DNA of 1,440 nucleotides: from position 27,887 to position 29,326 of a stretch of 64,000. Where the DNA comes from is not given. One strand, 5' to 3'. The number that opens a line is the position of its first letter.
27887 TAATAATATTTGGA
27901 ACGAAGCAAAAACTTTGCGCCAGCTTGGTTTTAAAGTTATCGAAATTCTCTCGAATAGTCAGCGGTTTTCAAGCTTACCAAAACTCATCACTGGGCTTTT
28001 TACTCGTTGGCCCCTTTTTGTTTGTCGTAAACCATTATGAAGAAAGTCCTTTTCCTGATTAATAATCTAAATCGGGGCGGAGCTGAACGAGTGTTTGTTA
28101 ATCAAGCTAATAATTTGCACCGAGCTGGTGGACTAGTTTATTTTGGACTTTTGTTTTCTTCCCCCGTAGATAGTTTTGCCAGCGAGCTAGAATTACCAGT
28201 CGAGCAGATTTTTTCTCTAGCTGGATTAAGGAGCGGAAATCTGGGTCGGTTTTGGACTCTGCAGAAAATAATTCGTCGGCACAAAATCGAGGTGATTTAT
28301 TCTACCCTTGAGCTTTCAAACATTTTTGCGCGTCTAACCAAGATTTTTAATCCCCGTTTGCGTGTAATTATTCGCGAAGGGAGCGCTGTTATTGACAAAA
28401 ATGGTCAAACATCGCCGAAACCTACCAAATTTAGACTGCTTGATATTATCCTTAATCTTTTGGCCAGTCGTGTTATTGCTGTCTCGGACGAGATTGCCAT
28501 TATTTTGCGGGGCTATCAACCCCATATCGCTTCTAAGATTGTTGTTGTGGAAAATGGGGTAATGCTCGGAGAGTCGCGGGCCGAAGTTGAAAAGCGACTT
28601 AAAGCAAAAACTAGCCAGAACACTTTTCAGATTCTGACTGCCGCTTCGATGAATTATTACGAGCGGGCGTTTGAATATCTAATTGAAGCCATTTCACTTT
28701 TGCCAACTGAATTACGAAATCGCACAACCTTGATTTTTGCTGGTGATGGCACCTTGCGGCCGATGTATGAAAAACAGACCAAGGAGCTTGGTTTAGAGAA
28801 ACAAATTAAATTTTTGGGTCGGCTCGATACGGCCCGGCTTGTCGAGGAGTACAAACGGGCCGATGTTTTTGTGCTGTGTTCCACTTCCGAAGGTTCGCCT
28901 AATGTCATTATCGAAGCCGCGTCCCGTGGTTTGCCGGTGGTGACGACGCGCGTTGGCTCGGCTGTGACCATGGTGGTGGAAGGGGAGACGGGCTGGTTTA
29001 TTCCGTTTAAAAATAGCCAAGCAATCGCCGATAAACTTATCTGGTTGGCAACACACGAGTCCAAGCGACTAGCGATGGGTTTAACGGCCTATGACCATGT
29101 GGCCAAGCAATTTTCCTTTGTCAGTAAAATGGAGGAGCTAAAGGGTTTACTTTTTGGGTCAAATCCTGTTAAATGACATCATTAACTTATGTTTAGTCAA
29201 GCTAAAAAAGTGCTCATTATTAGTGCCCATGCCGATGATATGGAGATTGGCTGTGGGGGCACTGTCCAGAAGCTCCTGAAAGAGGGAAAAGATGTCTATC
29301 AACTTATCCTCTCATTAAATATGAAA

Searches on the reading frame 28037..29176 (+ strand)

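Call 11: search_protein_families(library=pfam, proteins=[window:28037-29176:+], max_evalue=0.001)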
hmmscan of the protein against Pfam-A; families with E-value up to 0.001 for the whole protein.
window:28037-29176:+ (379 aa): 5 families
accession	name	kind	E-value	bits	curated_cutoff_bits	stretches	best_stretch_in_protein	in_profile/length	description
PF00534.26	Glycos_transf_1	-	4.2e-33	114.8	26.4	1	194-352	13-170/172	Glycosyl transferases group 1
PF13692.12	Glyco_trans_1_4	-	4.4e-30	105.2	27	1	198-339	3-141/142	Glycosyl transferases group 1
PF13439.12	Glyco_transf_4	-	4.5e-11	43.5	28.5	1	14-175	2-166/170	Glycosyltransferase Family 4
PF13524.12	Glyco_trans_1_2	-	6.6e-08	33.1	25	1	247-368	27-142/144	Glycosyl transferase-like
PF13579.12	Glyco_trans_4_4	-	0.00055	20.8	29.7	0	14-174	1-158/158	Glycosyl transferase 4-like domain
